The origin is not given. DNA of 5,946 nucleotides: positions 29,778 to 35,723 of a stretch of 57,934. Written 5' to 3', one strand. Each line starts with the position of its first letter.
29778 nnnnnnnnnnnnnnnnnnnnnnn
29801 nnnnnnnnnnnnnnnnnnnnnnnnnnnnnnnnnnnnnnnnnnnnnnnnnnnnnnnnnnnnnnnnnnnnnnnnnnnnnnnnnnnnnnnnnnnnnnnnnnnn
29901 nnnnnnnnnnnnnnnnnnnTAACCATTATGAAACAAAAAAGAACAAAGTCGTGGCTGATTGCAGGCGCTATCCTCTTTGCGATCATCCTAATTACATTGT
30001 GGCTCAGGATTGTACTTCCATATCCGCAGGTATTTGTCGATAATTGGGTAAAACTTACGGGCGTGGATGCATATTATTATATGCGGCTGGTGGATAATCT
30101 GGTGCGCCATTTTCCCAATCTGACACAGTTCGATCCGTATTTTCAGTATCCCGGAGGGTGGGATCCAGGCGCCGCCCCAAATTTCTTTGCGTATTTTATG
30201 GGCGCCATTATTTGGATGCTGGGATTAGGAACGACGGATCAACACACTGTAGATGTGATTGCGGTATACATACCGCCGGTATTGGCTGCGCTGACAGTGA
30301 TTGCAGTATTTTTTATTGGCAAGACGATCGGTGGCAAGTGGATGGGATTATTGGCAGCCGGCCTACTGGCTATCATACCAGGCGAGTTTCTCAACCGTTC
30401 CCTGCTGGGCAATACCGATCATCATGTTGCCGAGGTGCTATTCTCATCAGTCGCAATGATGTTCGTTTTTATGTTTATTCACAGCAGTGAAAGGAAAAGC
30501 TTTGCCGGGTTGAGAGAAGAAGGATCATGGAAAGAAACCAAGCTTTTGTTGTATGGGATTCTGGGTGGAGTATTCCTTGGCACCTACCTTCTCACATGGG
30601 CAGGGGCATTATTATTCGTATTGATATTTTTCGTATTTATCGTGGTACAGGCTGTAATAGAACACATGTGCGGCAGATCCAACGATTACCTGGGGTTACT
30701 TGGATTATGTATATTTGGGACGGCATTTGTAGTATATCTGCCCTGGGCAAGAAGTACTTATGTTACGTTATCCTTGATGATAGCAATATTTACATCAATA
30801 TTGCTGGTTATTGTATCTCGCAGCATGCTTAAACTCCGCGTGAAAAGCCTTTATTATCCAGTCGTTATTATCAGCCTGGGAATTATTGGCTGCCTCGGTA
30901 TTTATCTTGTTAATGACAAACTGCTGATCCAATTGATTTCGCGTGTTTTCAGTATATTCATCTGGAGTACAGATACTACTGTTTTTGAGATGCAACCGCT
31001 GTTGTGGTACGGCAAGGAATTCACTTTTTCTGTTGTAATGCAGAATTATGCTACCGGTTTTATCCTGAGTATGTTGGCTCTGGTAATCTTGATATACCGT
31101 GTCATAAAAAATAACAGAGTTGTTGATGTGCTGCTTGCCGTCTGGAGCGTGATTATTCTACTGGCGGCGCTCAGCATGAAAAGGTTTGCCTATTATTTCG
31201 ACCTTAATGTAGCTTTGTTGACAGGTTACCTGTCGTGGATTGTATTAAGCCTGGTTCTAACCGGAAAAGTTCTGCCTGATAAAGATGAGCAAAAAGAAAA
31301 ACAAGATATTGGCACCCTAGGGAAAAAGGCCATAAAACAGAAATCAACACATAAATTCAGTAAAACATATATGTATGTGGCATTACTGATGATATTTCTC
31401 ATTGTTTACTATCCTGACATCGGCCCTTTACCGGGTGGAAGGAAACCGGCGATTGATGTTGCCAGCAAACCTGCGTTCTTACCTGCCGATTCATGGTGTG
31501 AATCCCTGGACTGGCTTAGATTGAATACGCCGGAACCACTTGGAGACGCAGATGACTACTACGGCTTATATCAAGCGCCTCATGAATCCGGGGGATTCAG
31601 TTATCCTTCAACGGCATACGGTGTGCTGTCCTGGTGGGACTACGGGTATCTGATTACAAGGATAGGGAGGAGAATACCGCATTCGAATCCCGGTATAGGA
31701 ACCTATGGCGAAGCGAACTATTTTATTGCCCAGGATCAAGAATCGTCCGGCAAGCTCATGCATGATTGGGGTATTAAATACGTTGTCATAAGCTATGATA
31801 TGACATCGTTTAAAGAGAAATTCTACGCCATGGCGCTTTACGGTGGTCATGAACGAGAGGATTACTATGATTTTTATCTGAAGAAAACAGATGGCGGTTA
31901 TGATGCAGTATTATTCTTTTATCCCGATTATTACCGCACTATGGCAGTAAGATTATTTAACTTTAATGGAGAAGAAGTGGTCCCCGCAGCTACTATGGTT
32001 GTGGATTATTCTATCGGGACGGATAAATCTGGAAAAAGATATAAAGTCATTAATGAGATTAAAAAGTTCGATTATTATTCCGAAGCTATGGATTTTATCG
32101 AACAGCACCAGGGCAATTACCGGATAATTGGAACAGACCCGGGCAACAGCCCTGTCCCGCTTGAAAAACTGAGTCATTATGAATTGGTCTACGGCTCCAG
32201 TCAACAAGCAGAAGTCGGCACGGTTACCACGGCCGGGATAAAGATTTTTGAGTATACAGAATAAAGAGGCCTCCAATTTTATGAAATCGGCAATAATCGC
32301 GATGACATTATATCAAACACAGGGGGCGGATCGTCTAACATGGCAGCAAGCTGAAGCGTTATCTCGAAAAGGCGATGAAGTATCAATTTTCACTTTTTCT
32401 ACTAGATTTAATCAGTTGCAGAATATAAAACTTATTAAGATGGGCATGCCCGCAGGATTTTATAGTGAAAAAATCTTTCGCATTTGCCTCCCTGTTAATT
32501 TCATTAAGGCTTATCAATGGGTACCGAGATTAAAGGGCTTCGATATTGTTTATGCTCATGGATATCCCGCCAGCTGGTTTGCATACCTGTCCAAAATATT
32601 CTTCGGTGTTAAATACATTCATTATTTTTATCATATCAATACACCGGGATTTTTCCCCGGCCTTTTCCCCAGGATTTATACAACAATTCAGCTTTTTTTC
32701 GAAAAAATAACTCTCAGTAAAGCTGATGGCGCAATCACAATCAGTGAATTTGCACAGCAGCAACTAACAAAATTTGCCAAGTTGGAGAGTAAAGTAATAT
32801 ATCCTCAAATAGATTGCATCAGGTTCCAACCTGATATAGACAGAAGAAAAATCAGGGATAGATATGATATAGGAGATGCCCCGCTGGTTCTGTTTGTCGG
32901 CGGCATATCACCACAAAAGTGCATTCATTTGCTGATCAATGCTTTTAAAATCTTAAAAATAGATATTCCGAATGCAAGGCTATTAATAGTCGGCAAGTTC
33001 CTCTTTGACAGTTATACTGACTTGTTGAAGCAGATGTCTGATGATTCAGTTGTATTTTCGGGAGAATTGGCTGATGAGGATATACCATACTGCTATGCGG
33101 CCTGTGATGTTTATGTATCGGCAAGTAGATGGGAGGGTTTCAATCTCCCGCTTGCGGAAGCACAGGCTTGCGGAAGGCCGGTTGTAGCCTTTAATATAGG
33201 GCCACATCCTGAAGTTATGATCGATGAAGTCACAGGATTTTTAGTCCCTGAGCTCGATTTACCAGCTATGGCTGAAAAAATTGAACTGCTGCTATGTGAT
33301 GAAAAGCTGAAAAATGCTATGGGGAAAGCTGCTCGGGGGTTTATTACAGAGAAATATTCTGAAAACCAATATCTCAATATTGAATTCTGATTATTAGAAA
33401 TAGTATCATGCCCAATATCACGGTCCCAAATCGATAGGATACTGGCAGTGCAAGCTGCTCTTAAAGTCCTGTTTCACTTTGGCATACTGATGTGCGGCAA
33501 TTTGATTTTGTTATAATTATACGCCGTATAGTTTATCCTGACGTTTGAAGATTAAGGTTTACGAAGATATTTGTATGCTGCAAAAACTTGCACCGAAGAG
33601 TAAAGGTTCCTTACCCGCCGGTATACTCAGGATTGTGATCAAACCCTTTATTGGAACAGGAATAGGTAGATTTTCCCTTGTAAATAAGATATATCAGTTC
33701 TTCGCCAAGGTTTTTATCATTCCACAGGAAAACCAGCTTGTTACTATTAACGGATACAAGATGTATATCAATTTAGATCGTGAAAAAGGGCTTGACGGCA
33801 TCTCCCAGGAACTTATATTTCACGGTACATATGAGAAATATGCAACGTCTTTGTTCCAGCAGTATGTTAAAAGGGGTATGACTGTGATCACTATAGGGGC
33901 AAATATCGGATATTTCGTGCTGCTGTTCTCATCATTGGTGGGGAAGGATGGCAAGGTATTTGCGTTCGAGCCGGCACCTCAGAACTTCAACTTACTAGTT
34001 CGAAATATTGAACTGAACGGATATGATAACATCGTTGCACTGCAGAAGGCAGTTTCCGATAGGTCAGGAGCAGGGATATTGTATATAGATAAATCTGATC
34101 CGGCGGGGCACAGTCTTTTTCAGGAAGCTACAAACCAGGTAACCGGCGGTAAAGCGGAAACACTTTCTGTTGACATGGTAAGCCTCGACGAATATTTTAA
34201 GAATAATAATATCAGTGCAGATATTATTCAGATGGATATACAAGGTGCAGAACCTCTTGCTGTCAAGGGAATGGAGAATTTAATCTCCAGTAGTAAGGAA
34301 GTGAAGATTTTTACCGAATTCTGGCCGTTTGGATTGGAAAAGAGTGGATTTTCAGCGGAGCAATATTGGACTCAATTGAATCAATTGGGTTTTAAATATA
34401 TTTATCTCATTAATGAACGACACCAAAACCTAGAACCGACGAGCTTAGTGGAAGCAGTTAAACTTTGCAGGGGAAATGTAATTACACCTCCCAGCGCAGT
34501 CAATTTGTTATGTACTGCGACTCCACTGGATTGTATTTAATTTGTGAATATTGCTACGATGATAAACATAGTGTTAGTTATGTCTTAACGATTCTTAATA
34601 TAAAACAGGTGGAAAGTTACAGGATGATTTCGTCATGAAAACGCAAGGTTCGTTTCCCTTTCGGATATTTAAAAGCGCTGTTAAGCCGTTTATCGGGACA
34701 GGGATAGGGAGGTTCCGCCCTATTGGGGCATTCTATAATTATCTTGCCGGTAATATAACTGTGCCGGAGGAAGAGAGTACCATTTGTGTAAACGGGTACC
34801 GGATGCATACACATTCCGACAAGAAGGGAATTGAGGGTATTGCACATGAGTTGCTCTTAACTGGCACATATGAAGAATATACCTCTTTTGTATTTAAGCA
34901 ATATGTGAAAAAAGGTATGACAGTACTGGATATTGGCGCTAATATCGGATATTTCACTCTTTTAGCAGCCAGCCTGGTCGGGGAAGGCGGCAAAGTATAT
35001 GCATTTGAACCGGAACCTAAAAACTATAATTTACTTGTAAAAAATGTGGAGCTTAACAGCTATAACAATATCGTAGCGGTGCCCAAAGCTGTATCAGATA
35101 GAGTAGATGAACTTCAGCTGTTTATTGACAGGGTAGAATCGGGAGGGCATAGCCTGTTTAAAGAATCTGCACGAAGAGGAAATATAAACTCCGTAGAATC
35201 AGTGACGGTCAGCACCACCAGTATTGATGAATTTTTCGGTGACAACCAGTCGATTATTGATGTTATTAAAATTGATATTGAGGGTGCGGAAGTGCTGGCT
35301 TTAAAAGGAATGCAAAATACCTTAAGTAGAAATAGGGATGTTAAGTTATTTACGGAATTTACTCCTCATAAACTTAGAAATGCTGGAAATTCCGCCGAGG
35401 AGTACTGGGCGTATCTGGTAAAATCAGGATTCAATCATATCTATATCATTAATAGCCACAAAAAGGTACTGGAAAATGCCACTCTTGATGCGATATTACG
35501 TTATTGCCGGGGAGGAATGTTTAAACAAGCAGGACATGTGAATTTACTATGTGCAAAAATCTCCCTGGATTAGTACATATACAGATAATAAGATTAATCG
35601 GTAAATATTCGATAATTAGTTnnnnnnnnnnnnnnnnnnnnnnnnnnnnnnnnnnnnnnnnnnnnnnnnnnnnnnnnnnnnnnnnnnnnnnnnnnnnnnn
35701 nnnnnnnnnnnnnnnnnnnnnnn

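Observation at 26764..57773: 31-kb island combining OSTs, flippases, three glycosyltransferase classes, heavy sugar tailoring and a giant sequon-rich secreted protein: candidate complete protein N-glycosylation / envelope glycan system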

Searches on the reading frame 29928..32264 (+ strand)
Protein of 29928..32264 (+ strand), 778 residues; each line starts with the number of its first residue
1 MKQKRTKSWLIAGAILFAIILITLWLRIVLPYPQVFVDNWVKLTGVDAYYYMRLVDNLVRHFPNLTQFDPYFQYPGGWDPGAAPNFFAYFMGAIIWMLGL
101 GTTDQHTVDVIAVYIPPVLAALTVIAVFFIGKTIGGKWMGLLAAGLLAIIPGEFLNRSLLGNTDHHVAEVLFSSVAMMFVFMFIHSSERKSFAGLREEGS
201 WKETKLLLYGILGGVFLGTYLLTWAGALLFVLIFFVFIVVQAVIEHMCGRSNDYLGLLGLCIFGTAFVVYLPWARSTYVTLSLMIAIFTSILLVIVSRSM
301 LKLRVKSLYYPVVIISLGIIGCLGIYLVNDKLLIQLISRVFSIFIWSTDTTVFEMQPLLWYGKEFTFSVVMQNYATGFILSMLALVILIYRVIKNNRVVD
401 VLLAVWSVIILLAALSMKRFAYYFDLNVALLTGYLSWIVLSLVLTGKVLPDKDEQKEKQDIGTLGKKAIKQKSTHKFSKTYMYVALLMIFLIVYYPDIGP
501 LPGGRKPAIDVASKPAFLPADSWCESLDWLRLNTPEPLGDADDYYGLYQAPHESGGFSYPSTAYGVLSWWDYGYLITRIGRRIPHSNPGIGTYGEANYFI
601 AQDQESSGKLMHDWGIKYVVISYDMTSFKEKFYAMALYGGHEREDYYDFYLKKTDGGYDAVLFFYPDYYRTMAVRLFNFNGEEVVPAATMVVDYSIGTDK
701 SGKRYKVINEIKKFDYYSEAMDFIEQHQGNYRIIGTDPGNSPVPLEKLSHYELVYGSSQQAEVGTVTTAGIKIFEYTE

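Call 4: search_protein_families(library=pfam, proteins=[window:29928-32264:+], max_evalue=0.01)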
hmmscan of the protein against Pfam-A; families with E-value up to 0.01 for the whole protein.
window:29928-32264:+ (778 aa): 2 families
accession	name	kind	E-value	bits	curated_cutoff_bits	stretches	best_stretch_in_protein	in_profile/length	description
PF02516.20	STT3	-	1.9e-22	80.8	24.5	1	22-435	6-367/405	Oligosaccharyl transferase STT3, N-terminal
PF22627.1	AglB_core-like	-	5.2e-18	65.8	27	1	522-626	3-111/111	AglB core domain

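Call 14: search_protein_families(library=ncbifam, proteins=[window:29928-32264:+], max_evalue=0.001)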
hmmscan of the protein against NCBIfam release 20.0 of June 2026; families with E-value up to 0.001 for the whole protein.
window:29928-32264:+ (778 aa): 1 family
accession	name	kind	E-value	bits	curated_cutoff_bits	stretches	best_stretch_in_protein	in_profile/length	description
TIGR04154.1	archaeo_STT3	subfamily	4.6e-169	564.5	450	1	15-776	3-740/831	oligosaccharyl transferase, archaeosortase A system-associated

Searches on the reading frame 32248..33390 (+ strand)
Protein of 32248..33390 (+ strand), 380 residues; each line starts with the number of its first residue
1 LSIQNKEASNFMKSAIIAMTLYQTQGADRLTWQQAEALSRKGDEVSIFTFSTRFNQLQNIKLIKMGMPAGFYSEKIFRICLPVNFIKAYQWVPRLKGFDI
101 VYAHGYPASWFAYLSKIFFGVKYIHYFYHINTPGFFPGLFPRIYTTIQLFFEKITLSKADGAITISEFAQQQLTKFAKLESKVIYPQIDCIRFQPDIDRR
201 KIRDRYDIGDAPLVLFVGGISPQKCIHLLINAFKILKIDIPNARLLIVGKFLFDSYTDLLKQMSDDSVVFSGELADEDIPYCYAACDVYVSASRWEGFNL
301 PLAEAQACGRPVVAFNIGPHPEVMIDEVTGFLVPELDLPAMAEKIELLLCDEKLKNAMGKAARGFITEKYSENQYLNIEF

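Call 4: search_protein_families(library=pfam, proteins=[window:32248-33390:+], max_evalue=0.01)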
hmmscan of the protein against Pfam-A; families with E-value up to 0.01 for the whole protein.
window:32248-33390:+ (380 aa): 5 families
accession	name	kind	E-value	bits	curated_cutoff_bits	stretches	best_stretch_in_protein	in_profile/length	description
PF00534.26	Glycos_transf_1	-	2.3e-36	125.3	26.4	1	198-363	1-170/172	Glycosyl transferases group 1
PF13692.12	Glyco_trans_1_4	-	6.7e-31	107.9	27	1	212-351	2-142/142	Glycosyl transferases group 1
PF13439.12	Glyco_transf_4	-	2.3e-15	57.5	28.5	1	26-190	3-168/170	Glycosyltransferase Family 4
PF13579.12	Glyco_trans_4_4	-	4.2e-08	34.1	29.7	1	26-174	2-143/158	Glycosyl transferase 4-like domain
PF13524.12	Glyco_trans_1_2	-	4.1e-06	27.2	25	1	241-371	13-134/144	Glycosyl transferase-like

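Call 14: search_protein_families(library=ncbifam, proteins=[window:32248-33390:+], max_evalue=0.001)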
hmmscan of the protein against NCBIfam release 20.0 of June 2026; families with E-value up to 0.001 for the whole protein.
window:32248-33390:+ (380 aa): 32 families (the best 25 are shown)
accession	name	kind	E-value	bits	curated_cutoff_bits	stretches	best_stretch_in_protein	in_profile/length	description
TIGR04047.1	MSMEG_0565_glyc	hypoth_equivalog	4.7e-26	91.8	259.85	1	155-363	135-352/373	MSMEG_0565 family glycosyltransferase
TIGR02149.1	glgA_Coryne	subfamily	2.6e-25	89.4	302.4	1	97-371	83-375/391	glycogen synthase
TIGR03999.1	thiol_BshA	equivalog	2.6e-23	82.6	273.7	1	155-376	141-363/375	N-acetyl-alpha-D-glucosaminyl L-malate synthase BshA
TIGR03088.1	stp2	hypoth_equivalog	3.3e-23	82.3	409.05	1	178-374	159-361/374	TIGR03088 family PEP-CTERM/XrtA system glycosyltransferase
TIGR03449.1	mycothiol_MshA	equivalog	4.5e-19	68.6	462.5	1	180-365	189-383/406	D-inositol-3-phosphate glycosyltransferase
NF053787.1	GlcN_PG_synth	equivalog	5e-19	68.4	480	1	104-374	90-347/361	N-acetylglucosaminyl phosphatidylglycerol synthase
NF038229.1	Glyco4_Geo_Pelo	equivalog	1.4e-18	67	400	1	156-374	107-324/338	GPMC system family 4 glycosyltransferase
TIGR04063.1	stp3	hypoth_equivalog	6.2e-18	64.8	442.05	1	151-369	150-378/397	TIGR04063 family PEP-CTERM/XrtA system glycosyltransferase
TIGR04157.1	glyco_rSAM_CFB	subfamily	1.7e-17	63.6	400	1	152-373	163-396/406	TIGR04157 family glycosyltransferase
NF041876.1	EPS_EpsE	equivalog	1.2e-16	61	400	1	212-373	214-383/389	exopolysaccharide biosynthesis GT4 family glycosyltransferase EpsE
NF047684.1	TeichurnBiosyTuaC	equivalog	2.6e-13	49.6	550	1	148-374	155-377/391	teichuronic acid biosynthesis protein TuaC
NF012028.0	PRK15484.1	subfamily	6.8e-13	48.5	618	1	177-373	159-365/380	lipopolysaccharide N-acetylglucosaminyltransferase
NF050063.1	ProtGlycPglJ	equivalog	1.3e-12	47.6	500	1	144-363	130-344/363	N-acetylgalactosamine-N,N'-diacetylbacillosaminyl-diphospho-undecaprenol 4-alpha-N-acetylgalactosaminyltransferase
NF047880.1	glyco_SdgA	exception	1.3e-11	43.8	800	1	215-360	319-465/488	serine-aspartate repeat adhesin O-glycosyltransferase SdgA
NF047881.1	glyco_SdgB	exception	1.9e-11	43.4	800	1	216-374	326-484/496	serine-aspartate repeat adhesin O-glycosyltransferase SdgB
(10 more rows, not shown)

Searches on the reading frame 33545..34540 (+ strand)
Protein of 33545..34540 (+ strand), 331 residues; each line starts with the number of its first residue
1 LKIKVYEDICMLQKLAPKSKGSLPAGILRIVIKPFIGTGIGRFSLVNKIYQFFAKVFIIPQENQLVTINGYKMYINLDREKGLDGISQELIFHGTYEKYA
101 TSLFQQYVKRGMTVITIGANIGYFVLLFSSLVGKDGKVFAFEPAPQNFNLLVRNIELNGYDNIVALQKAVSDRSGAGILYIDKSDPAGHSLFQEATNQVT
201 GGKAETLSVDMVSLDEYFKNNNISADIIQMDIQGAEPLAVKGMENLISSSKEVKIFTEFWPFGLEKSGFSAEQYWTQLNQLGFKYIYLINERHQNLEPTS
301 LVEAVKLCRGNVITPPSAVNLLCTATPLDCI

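Call 4: search_protein_families(library=pfam, proteins=[window:33545-34540:+], max_evalue=0.01)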
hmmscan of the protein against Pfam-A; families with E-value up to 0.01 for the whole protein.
window:33545-34540:+ (331 aa): 4 families
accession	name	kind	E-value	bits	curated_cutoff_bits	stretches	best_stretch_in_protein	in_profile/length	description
PF05050.19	Methyltransf_21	-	1.6e-16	61.3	22.7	1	117-285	2-173/173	Methyltransferase FkbM domain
PF02475.24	TRM5-TYW2_MTfase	-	4e-06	27.3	28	1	106-166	32-92/164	TRM5/TYW2 methyltransferase domain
PF05575.17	V_cholerae_RfbT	-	0.00095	19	27.9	1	106-237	75-204/286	Vibrio cholerae RfbT protein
PF01135.25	PCMT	-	0.0015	18.8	20.3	1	101-164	66-127/210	Protein-L-isoaspartate(D-aspartate) O-methyltransferase (PCMT)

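Call 14: search_protein_families(library=ncbifam, proteins=[window:33545-34540:+], max_evalue=0.001)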
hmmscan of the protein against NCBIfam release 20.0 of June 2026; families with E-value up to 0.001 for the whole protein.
window:33545-34540:+ (331 aa): 7 families
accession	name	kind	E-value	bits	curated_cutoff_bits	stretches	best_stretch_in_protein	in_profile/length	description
TIGR01444.1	fkbM_fam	subfamily_domain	2.5e-27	96.1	37.7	1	113-252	1-136/143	FkbM family methyltransferase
NF010549.0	PRK13942.1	equivalog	4.2e-07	29.7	282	1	108-166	75-133/215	protein-L-isoaspartate O-methyltransferase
TIGR02469.1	CbiT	equivalog_domain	6.5e-05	23.2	78.3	1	103-171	12-79/124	precorrin-6Y C5,15-methyltransferase (decarboxylating) subunit CbiT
NF047824.1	tRNAwyosineTaw2Meth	equivalog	0.00029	20.6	350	1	111-166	94-148/245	tRNA(Phe) (4-demethylwyosine(37)-C(7)) aminocarboxypropyltransferase Taw2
NF010550.0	PRK13943.1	equivalog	0.00046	19.4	359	1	108-166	78-136/322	protein-L-isoaspartate O-methyltransferase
NF001556.0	PRK00377.1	equivalog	0.00047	20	238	1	100-166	30-97/198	cobalt-precorrin-6Y C(15)-methyltransferase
TIGR00080.1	pimt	equivalog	0.00055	19.8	159.05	1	101-164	70-131/216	protein-L-isoaspartate O-methyltransferase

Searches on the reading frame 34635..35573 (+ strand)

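Call 4: search_protein_families(library=pfam, proteins=[window:34635-35573:+], max_evalue=0.01)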
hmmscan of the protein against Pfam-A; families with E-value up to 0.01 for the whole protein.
window:34635-35573:+ (312 aa): 6 families
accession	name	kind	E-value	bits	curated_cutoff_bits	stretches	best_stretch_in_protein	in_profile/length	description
PF05050.19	Methyltransf_21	-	7.3e-25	88.5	22.7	1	99-266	1-171/173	Methyltransferase FkbM domain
PF02475.24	TRM5-TYW2_MTfase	-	3.1e-10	40.7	28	1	89-167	32-108/164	TRM5/TYW2 methyltransferase domain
PF05575.17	V_cholerae_RfbT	-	4.1e-06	26.8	27.9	1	89-238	75-222/286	Vibrio cholerae RfbT protein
PF01135.25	PCMT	-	0.00014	22.2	20.3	1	91-147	71-127/210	Protein-L-isoaspartate(D-aspartate) O-methyltransferase (PCMT)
PF01728.25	FtsJ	-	0.00039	20.8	24.1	1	90-139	18-68/181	FtsJ-like methyltransferase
PF13847.12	Methyltransf_31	-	0.0041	17.2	27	1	92-130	2-40/145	Methyltransferase domain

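Call 14: search_protein_families(library=ncbifam, proteins=[window:34635-35573:+], max_evalue=0.001)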
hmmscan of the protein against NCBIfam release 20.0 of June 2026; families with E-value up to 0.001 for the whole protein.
window:34635-35573:+ (312 aa): 11 families
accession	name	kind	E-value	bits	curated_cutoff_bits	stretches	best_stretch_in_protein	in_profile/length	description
TIGR01444.1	fkbM_fam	subfamily_domain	1.1e-33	116.7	37.7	1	96-236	1-137/143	FkbM family methyltransferase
NF001556.0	PRK00377.1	equivalog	2.7e-10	40.4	238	1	88-227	35-177/198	cobalt-precorrin-6Y C(15)-methyltransferase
NF047824.1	tRNAwyosineTaw2Meth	equivalog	2e-08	34.2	350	1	92-169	92-166/245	tRNA(Phe) (4-demethylwyosine(37)-C(7)) aminocarboxypropyltransferase Taw2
TIGR02469.1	CbiT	equivalog_domain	6.1e-08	33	78.3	1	91-171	17-96/124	precorrin-6Y C5,15-methyltransferase (decarboxylating) subunit CbiT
NF010549.0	PRK13942.1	equivalog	6.8e-06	25.7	282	1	91-149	75-133/215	protein-L-isoaspartate O-methyltransferase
NF008823.0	PRK11873.1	subfamily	4.9e-05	22.9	263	1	91-146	75-130/272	arsenite methyltransferase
NF047729.1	tRNAMtaseTaw21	equivalog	6.9e-05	22.2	400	1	88-167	101-178/250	tRNA 4-demethylwyosine(37)-methyltransferase Taw21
NF010550.0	PRK13943.1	equivalog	0.0001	21.6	359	1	90-151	77-138/322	protein-L-isoaspartate O-methyltransferase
NF041537.1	ArsM_AhpD_UU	exception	0.00072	18.4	510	1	91-125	74-108/345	arsenite methyltransferase/AhpD domain selenoprotein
NF041536.1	ArsM_DUF2284_UU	exception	0.00091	17.7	575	0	91-147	74-130/459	arsenite methyltransferase/DUF2284 domain selenoprotein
NF047649.1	MTase_UXPK_star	exception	0.00097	18.2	460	0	91-125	75-109/283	methyltransferase/UXPK-star double selenoprotein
